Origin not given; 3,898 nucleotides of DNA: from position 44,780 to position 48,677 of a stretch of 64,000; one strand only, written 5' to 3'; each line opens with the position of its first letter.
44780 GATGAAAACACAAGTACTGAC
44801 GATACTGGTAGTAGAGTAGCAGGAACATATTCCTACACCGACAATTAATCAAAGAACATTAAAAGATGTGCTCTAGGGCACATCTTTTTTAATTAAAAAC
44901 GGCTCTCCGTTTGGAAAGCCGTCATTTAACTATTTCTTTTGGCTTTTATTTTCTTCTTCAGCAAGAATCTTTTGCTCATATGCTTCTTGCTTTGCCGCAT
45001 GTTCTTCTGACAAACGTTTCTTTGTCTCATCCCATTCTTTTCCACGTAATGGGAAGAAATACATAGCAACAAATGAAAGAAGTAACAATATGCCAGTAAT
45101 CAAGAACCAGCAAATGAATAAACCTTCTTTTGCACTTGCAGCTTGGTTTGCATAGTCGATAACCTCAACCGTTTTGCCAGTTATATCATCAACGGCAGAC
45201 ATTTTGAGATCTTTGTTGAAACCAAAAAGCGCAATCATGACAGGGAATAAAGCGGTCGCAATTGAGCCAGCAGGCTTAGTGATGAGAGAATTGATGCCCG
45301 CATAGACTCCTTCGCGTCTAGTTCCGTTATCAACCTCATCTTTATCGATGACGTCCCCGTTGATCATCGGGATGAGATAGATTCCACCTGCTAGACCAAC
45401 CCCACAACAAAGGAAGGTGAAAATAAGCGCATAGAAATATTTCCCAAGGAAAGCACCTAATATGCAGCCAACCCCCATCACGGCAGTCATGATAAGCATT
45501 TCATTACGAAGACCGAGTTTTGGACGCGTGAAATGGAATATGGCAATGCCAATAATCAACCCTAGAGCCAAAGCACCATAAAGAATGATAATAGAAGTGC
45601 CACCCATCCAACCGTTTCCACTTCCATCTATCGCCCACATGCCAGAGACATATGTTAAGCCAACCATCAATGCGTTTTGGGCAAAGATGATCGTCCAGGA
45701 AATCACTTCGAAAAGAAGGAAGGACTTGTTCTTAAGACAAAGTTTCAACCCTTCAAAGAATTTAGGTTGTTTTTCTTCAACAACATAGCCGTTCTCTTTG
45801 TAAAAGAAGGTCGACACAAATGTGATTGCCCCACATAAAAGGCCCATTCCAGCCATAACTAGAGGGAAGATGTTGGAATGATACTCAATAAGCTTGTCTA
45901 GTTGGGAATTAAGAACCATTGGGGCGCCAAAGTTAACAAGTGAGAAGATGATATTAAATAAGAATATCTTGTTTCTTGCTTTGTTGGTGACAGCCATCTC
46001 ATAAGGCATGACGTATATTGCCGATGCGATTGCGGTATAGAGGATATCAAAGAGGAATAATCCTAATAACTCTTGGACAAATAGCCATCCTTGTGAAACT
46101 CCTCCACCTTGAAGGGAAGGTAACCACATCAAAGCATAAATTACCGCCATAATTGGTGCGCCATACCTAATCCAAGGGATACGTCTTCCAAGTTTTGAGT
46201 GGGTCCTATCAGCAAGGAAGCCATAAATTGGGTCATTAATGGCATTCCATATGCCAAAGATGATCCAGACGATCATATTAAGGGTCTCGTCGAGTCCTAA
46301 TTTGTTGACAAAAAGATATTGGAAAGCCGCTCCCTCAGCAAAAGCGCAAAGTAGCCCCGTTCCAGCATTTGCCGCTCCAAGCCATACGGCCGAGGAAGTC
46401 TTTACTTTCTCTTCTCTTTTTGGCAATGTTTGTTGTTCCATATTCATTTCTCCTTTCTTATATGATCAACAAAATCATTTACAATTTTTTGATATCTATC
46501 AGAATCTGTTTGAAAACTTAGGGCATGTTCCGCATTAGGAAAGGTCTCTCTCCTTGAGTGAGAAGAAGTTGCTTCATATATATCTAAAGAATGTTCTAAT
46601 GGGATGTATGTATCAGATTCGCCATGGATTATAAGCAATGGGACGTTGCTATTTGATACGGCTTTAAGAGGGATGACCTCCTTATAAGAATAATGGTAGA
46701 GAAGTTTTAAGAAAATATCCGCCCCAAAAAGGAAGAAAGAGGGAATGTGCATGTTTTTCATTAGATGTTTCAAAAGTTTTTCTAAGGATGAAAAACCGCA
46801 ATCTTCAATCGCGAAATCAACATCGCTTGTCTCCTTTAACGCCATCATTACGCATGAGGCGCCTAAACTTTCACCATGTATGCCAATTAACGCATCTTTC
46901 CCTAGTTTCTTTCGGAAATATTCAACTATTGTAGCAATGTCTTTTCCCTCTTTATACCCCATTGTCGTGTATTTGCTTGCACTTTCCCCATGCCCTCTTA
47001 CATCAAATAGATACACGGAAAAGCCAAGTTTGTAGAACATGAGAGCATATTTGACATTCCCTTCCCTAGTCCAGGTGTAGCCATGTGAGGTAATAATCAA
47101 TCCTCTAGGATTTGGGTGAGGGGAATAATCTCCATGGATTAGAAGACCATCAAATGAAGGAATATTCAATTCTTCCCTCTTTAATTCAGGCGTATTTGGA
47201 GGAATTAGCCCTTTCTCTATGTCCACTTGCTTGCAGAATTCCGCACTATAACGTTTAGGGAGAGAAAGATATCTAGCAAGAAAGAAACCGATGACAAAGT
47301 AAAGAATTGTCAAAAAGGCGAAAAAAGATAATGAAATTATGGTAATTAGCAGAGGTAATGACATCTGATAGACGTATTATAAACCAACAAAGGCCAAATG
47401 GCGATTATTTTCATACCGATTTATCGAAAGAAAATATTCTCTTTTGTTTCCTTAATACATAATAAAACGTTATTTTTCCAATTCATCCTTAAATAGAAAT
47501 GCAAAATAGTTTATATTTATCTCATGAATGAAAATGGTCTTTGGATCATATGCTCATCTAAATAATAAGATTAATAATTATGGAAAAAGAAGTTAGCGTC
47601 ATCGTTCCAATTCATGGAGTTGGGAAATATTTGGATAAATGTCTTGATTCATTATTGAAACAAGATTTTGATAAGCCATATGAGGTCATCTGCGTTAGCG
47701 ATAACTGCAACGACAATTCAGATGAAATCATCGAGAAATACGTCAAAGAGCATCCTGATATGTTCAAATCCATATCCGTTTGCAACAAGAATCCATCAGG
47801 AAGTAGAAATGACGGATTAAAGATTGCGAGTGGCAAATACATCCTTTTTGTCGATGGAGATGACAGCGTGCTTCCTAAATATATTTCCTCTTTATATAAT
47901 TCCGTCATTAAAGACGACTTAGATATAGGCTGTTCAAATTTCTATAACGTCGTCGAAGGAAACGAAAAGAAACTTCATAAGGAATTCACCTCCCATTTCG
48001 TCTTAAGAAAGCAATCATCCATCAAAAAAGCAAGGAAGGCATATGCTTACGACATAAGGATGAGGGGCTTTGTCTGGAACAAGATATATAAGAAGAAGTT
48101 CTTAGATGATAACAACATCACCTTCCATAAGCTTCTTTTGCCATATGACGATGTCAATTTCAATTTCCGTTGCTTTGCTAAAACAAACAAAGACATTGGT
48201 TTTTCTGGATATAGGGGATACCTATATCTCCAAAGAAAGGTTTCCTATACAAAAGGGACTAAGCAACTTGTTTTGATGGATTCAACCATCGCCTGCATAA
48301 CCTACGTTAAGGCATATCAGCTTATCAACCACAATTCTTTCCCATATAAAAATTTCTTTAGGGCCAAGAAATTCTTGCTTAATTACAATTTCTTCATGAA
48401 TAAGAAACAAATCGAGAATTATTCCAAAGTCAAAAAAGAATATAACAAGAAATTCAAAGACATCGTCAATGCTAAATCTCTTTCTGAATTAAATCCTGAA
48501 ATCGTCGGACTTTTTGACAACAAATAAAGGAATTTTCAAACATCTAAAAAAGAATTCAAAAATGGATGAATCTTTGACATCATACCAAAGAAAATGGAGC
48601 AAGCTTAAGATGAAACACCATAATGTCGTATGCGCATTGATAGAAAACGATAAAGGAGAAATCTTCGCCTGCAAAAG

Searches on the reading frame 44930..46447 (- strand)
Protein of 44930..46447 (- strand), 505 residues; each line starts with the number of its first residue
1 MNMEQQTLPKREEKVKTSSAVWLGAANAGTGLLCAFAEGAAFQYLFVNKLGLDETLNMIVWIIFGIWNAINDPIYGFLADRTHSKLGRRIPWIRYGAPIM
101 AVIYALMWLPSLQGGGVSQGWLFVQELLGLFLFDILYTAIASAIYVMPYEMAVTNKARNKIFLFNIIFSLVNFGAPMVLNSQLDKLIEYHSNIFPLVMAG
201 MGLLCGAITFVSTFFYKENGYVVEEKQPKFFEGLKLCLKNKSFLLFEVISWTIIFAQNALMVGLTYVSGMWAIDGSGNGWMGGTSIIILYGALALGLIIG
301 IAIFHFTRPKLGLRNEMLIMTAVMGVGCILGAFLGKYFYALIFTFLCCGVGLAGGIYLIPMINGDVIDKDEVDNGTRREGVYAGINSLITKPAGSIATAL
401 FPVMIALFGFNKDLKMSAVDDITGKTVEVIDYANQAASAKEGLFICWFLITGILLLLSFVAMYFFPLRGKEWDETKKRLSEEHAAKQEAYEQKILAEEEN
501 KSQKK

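Call 81: search_protein_families(library=pfam, proteins=[window:44930-46447:-], max_evalue=0.001)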
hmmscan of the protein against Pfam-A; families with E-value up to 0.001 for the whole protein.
window:44930-46447:- (505 aa): 2 families
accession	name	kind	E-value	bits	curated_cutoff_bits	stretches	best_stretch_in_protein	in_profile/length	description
PF13347.12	MFS_2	-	8.1e-40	137.1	27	1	43-467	21-425/427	MFS/sugar transport protein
PF07690.21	MFS_1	-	6.1e-12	45.5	33.4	2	196-389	155-338/347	Major Facilitator Superfamily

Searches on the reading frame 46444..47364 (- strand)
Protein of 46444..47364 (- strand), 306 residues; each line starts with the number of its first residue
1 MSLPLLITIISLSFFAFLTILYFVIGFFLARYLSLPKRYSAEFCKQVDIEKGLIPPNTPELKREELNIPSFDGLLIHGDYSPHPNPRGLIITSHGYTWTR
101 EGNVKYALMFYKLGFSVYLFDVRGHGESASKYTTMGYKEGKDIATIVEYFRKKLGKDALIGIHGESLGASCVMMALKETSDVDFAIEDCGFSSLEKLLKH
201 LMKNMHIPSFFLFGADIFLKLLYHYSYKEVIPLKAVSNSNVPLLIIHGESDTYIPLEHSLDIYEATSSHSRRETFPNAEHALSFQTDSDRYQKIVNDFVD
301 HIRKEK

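Call 81: search_protein_families(library=pfam, proteins=[window:46444-47364:-], max_evalue=0.001)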
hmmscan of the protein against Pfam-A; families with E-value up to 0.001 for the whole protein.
window:46444-47364:- (306 aa): 7 families
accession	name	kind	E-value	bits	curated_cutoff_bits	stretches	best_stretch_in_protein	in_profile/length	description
PF12146.15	Hydrolase_4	-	1.6e-15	57.5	27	2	85-182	2-101/239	Serine aminopeptidase, S33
PF00561.26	Abhydrolase_1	-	5.9e-14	52.8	25.8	2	109-178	19-89/245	alpha/beta hydrolase fold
PF00326.27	Peptidase_S9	-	5.6e-12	46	22.6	1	110-301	10-208/213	Prolyl oligopeptidase family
PF02129.25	Peptidase_S15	-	2.3e-08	34.5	23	1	89-196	21-134/262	X-Pro dipeptidyl-peptidase (S15 family)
PF20434.5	BD-FAE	-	1.7e-06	28.2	26.8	1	174-264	125-213/215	BD-FAE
PF03959.19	FSH1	-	9.4e-05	22.6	21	1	143-276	89-196/211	Serine hydrolase (FSH1)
PF01738.24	DLH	-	0.00052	20.1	21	0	225-292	128-198/217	Dienelactone hydrolase family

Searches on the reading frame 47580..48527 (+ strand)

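Call 81: search_protein_families(library=pfam, proteins=[window:47580-48527:+], max_evalue=0.001)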
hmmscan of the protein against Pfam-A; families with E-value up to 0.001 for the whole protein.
window:47580-48527:+ (315 aa): 3 families
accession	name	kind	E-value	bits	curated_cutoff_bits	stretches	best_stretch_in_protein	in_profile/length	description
PF00535.33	Glycos_transf_2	-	2.4e-27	96.3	23.3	1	6-155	1-144/168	Glycosyl transferase family 2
PF13641.12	Glyco_tranf_2_3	-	8.7e-08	32.9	27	1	5-109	3-111/230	Glycosyltransferase like family 2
PF10111.15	Glyco_tranf_2_2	-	0.00016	21.7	27.3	1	17-97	14-94/276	Glycosyltransferase like family 2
